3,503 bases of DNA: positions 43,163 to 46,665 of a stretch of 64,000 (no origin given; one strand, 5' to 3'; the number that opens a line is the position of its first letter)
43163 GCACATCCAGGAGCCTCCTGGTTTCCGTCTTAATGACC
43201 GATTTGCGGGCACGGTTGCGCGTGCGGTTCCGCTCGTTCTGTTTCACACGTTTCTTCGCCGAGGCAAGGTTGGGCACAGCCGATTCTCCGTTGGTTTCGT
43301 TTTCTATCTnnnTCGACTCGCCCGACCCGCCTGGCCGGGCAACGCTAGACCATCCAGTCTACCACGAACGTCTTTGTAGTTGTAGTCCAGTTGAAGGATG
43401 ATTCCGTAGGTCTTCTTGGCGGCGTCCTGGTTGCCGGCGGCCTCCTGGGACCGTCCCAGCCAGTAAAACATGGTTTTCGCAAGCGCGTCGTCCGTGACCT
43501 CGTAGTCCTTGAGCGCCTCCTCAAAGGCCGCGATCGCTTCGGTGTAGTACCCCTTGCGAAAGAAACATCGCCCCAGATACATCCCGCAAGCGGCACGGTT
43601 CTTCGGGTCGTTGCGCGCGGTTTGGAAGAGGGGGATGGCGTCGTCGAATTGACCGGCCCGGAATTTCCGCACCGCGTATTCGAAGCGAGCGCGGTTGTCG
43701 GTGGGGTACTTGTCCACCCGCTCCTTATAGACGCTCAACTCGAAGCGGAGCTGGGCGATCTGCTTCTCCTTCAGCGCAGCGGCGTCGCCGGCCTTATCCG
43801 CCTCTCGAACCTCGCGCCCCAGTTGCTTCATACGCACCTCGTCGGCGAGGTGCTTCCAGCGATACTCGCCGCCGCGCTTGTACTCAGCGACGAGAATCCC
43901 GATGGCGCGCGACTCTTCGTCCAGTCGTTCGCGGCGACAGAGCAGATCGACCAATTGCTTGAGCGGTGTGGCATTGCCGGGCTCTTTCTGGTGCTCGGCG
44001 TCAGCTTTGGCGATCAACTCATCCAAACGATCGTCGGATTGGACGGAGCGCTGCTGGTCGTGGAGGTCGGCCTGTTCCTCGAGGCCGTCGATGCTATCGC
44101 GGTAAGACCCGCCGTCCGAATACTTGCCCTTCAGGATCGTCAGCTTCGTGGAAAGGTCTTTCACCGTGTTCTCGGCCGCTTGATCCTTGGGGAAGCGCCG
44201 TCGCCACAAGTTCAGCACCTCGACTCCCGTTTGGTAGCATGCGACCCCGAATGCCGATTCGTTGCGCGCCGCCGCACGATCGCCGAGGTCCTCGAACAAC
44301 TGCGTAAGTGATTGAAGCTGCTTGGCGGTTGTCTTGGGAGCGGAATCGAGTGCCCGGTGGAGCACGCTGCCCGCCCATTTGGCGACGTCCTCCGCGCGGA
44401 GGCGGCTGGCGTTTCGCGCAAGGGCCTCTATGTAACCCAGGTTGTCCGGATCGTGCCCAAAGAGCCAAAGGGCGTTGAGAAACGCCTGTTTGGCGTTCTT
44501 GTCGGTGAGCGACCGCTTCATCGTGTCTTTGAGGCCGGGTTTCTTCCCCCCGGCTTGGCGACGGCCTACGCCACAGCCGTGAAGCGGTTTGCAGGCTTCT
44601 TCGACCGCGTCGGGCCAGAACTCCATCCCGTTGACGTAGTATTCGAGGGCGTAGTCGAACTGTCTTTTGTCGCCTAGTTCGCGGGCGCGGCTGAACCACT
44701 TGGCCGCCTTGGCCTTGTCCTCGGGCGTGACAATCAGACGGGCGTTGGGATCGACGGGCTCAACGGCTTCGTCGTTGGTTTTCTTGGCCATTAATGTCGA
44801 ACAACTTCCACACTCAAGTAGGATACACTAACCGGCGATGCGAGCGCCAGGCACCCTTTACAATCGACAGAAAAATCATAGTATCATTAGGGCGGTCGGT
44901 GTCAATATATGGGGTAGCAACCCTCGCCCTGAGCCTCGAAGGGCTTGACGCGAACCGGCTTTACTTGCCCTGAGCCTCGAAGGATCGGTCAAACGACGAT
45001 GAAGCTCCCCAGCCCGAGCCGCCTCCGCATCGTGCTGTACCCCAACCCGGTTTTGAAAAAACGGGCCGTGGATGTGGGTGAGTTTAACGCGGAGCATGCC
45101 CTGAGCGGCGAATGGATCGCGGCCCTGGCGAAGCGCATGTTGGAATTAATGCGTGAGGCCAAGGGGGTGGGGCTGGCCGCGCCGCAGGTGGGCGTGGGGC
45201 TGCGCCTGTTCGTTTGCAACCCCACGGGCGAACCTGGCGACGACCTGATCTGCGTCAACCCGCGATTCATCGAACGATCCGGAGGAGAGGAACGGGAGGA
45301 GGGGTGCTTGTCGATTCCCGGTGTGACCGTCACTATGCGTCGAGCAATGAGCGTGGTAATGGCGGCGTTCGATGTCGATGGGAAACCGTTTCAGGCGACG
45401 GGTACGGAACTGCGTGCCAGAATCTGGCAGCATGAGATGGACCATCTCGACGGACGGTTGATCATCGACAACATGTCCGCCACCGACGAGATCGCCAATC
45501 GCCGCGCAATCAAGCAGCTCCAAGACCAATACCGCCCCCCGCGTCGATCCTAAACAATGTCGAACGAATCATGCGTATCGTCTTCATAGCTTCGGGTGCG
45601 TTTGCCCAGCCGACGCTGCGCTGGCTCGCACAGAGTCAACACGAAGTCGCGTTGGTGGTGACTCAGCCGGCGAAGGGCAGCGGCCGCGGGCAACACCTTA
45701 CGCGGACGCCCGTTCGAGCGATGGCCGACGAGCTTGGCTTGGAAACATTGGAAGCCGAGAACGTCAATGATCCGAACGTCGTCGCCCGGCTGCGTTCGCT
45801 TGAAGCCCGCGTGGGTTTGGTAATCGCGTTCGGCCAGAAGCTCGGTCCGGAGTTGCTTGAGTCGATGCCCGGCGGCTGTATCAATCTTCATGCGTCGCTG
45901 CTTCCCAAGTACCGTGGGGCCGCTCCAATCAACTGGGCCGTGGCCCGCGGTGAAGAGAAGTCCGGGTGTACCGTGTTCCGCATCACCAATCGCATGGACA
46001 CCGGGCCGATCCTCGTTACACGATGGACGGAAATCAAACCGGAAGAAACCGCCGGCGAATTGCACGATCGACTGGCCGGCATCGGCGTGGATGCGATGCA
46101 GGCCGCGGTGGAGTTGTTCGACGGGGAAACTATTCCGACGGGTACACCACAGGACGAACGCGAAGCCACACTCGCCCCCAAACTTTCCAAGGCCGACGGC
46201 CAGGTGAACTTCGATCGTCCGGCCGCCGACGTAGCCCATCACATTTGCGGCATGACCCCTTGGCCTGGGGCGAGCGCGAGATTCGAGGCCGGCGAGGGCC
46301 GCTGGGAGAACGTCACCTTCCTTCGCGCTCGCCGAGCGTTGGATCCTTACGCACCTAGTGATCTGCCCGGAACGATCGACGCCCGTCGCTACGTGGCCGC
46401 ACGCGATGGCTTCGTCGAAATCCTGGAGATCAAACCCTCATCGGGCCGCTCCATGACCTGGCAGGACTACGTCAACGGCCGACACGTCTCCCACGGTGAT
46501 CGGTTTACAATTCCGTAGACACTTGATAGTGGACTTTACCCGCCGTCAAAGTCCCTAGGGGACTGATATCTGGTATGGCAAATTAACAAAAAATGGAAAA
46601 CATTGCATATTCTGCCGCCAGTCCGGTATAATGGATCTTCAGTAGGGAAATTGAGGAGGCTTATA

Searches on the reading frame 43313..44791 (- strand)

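Call 53: search_protein_families(library=pfam, proteins=[window:43313-44791:-], max_evalue=0.001)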
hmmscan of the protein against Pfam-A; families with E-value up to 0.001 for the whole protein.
window:43313-44791:- (493 aa): 9 families
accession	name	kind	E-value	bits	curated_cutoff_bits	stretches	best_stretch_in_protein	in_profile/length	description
PF13432.12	TPR_16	-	4e-11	43.6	32.7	2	376-429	7-60/65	Tetratricopeptide repeat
PF07719.23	TPR_2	-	2e-07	31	27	1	405-428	6-29/34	Tetratricopeptide repeat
PF13174.12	TPR_6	-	3.1e-06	27.9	26.3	0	442-467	3-28/33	Tetratricopeptide repeat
PF00515.34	TPR_1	-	7.5e-06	26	27.8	0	405-428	6-29/34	Tetratricopeptide repeat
PF14559.12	TPR_19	-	1.3e-05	25.9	25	1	378-430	3-55/68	Tetratricopeptide repeat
PF13428.12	TPR_14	-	3.3e-05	24.6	23.5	0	368-404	3-40/44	Tetratricopeptide repeat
PF12895.13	ANAPC3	-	3.3e-05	24.5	27.2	1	363-426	20-82/82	Anaphase-promoting complex, cyclosome, subunit 3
PF13424.12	TPR_12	-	0.0002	21.9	30.1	0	404-462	6-68/77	Tetratricopeptide repeat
PF23914.1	TPR_CcmH_CycH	-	0.00072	19.9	42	0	404-458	54-107/158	Cytochrome c-type biogenesis protein H TPR domain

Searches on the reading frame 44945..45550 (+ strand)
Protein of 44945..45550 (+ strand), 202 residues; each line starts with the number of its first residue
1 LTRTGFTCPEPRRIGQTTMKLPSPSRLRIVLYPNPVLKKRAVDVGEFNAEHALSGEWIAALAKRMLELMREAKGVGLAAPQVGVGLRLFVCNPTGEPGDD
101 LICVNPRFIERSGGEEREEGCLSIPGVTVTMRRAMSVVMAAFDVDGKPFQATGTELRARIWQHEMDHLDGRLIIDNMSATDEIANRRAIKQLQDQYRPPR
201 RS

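Call 53: search_protein_families(library=pfam, proteins=[window:44945-45550:+], max_evalue=0.001)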
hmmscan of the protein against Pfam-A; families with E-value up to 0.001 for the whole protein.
window:44945-45550:+ (202 aa): 1 family
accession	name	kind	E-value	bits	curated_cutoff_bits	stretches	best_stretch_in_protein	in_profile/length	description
PF01327.26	Pep_deformylase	-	2e-41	141.6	22.8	1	28-180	3-153/156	Polypeptide deformylase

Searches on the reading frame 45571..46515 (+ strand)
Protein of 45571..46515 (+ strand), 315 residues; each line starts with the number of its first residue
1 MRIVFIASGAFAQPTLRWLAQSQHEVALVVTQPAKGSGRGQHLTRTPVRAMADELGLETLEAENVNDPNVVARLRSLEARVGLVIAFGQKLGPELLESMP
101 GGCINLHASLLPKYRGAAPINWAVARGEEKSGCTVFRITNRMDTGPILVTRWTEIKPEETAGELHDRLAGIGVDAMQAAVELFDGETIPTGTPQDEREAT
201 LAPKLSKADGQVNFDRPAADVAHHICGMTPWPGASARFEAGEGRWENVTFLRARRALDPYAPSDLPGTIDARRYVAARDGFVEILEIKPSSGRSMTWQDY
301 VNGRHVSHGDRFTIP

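Call 54: search_protein_families(library=pfam, proteins=[window:45571-46515:+], max_evalue=0.001)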
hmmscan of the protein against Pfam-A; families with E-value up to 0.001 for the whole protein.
window:45571-46515:+ (315 aa): 2 families
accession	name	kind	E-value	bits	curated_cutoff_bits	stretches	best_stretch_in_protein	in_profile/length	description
PF00551.24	Formyl_trans_N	-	8.3e-38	130.4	26.1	1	1-179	1-180/181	Formyl transferase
PF02911.23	Formyl_trans_C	-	3.3e-12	46.9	21.1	1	204-304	1-99/100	Formyl transferase, C-terminal domain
